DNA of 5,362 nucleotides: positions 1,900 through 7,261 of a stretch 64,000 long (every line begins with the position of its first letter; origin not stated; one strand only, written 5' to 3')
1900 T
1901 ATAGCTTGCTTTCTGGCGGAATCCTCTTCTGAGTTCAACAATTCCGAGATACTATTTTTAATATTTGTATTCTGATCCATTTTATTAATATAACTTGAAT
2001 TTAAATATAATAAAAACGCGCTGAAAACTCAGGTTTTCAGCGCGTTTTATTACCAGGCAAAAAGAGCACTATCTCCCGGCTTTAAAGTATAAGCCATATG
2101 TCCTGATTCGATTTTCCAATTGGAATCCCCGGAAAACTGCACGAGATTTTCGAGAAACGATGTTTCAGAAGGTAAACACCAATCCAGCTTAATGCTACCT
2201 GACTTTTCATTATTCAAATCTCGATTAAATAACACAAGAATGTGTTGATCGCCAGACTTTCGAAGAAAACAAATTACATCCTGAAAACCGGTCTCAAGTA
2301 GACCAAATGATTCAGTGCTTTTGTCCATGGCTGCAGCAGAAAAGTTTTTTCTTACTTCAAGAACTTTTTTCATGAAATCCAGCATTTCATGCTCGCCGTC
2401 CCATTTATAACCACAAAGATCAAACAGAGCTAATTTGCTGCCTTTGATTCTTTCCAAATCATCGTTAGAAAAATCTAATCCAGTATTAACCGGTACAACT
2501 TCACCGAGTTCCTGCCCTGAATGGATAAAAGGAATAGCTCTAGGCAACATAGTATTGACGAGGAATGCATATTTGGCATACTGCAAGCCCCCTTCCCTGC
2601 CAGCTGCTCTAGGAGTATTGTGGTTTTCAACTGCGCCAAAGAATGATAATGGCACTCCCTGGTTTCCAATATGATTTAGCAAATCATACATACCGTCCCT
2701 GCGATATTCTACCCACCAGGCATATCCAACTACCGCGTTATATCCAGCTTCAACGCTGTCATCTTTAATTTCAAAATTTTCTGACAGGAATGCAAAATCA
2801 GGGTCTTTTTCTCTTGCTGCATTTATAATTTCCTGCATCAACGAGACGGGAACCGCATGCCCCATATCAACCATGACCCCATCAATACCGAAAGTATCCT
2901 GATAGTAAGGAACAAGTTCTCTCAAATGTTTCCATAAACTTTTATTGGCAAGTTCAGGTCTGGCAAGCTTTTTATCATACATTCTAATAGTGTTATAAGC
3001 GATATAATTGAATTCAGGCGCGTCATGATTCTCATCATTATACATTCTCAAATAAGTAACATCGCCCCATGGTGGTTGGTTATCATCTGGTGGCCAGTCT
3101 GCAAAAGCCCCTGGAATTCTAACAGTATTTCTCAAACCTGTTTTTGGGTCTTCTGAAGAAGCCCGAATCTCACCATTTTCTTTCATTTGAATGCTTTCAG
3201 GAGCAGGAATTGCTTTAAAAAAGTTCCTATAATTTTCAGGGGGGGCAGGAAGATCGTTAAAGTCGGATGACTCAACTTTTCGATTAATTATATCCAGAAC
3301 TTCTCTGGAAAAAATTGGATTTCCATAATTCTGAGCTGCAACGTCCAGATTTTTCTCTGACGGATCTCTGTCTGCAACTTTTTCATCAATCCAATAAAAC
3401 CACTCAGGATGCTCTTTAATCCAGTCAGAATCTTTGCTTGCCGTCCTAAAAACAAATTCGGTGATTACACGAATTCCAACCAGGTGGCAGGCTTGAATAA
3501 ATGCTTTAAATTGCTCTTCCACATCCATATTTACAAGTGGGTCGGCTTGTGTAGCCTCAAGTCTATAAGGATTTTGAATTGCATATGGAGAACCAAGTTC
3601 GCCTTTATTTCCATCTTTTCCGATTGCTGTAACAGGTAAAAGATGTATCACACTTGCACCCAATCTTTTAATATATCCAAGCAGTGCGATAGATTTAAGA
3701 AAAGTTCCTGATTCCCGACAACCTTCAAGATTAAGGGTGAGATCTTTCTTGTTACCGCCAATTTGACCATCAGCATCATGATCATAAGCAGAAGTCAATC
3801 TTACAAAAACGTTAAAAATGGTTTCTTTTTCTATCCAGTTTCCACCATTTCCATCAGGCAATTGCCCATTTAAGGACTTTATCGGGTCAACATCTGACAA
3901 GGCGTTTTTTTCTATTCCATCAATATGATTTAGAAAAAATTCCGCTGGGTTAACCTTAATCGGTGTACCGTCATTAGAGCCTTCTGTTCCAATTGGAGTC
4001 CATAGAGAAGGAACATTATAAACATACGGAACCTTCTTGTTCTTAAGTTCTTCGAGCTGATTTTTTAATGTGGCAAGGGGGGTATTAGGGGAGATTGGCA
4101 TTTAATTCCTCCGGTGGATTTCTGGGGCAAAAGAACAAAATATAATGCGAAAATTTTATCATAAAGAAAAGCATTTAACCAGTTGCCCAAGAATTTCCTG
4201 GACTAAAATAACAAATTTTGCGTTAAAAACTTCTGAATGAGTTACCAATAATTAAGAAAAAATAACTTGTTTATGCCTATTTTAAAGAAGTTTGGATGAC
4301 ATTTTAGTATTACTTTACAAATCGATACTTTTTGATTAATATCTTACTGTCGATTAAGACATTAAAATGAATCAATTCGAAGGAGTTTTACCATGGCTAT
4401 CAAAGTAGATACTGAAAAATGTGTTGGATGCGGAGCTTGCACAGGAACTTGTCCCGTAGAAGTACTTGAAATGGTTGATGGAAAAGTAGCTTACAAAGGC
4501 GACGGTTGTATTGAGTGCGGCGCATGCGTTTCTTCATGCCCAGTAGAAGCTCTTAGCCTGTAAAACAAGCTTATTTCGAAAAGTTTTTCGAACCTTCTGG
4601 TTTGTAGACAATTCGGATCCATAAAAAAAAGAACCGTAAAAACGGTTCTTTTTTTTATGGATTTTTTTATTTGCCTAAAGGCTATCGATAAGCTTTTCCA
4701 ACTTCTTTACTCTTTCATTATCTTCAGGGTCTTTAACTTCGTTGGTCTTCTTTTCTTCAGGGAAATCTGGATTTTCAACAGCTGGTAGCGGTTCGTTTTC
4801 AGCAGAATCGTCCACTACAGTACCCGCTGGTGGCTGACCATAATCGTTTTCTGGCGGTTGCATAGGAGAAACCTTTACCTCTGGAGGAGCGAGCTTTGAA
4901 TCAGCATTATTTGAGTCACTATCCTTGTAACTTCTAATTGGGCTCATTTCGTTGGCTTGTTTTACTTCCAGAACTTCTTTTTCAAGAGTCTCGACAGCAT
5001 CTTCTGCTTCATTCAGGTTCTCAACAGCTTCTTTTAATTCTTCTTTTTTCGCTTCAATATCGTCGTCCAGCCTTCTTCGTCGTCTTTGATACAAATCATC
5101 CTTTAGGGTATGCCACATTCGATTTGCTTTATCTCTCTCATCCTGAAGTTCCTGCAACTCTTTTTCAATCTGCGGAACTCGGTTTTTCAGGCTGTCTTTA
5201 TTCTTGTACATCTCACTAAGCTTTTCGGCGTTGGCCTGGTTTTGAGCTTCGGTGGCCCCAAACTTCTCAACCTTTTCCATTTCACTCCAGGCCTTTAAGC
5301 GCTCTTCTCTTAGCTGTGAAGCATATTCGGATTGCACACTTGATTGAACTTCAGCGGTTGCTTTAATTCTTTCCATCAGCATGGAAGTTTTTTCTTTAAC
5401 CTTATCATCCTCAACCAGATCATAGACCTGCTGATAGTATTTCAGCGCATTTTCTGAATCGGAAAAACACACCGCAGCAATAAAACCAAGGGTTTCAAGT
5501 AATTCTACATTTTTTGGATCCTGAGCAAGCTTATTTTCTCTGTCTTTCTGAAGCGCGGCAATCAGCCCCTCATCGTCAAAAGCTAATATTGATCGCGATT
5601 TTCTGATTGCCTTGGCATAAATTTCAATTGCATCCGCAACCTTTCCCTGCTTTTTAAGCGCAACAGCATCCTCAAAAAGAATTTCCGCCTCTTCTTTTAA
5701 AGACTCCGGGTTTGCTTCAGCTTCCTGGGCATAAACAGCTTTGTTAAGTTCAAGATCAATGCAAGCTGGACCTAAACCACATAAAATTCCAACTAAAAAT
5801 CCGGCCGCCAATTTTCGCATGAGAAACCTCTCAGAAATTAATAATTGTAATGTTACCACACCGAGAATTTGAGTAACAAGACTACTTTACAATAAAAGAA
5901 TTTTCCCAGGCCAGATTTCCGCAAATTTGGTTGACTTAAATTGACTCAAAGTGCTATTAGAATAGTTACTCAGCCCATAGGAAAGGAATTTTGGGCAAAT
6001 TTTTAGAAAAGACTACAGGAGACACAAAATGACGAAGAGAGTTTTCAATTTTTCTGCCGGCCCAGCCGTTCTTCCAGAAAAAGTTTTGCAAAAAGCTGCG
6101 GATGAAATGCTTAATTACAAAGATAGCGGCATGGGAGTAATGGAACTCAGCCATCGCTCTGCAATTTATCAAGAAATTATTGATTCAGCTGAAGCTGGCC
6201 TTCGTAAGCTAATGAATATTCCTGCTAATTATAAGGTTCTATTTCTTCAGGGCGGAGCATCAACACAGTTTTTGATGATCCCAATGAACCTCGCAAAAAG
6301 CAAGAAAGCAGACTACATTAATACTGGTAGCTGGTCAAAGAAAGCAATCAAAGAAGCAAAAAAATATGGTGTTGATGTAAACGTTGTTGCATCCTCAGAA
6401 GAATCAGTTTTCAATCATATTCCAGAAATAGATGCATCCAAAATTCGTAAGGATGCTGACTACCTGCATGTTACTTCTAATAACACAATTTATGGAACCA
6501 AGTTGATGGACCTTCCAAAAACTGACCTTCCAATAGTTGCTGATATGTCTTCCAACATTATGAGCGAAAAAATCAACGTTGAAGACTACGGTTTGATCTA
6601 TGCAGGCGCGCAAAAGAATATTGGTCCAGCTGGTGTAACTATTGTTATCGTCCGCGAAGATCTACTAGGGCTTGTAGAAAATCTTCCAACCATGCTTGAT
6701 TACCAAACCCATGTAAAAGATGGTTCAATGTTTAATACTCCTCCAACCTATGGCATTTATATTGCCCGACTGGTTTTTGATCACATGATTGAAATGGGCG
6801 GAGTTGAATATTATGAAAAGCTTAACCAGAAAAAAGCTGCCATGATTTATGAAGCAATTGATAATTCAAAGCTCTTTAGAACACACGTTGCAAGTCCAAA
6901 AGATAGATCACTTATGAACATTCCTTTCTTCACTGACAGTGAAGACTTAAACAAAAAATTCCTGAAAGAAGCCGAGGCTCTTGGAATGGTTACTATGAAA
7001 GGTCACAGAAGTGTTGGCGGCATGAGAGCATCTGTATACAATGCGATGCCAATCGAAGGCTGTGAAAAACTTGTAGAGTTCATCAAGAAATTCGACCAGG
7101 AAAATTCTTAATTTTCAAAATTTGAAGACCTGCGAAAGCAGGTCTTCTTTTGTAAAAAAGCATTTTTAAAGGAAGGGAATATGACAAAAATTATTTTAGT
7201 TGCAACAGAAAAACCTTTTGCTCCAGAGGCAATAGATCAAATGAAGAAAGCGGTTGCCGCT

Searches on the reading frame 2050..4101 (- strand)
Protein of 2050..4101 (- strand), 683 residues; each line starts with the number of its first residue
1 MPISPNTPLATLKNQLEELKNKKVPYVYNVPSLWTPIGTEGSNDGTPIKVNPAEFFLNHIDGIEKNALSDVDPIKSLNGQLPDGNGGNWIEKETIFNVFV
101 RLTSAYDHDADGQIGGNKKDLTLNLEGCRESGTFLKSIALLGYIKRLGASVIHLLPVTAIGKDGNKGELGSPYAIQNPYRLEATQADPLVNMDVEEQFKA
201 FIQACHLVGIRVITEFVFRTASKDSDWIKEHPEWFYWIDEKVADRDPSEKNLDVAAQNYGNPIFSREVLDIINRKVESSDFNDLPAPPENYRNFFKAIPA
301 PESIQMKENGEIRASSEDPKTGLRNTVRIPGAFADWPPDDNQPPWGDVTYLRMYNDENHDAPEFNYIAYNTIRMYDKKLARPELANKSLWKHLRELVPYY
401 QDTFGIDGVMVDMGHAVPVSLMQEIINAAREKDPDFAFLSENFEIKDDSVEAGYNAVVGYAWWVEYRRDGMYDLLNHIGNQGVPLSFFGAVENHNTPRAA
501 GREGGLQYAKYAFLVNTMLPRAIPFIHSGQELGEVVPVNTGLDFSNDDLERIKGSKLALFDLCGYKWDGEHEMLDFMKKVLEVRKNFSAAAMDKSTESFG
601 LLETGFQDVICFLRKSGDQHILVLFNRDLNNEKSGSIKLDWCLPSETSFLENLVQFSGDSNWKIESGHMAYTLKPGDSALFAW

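Call 15: search_protein_families(library=pfam, proteins=[window:2050-4101:-], max_evalue=0.00001)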
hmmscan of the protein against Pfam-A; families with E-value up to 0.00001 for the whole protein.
window:2050-4101:- (683 aa): 2 families
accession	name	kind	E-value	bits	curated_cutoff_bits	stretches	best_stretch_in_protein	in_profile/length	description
PF14701.12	hDGE_amylase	-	2.2e-11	44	27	1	141-237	28-119/439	Glycogen debranching enzyme, glucanotransferase domain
PF00128.31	Alpha-amylase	-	5.5e-09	36.2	22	0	138-248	22-127/446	Alpha amylase, catalytic domain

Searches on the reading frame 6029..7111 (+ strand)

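Call 15: search_protein_families(library=pfam, proteins=[window:6029-7111:+], max_evalue=0.00001)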
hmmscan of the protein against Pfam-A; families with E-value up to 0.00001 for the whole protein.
window:6029-7111:+ (360 aa): 1 family
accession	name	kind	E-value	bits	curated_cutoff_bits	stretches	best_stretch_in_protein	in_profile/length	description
PF00266.25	Aminotran_5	-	1e-43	150.2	21.5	1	5-348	1-371/371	Aminotransferase class-V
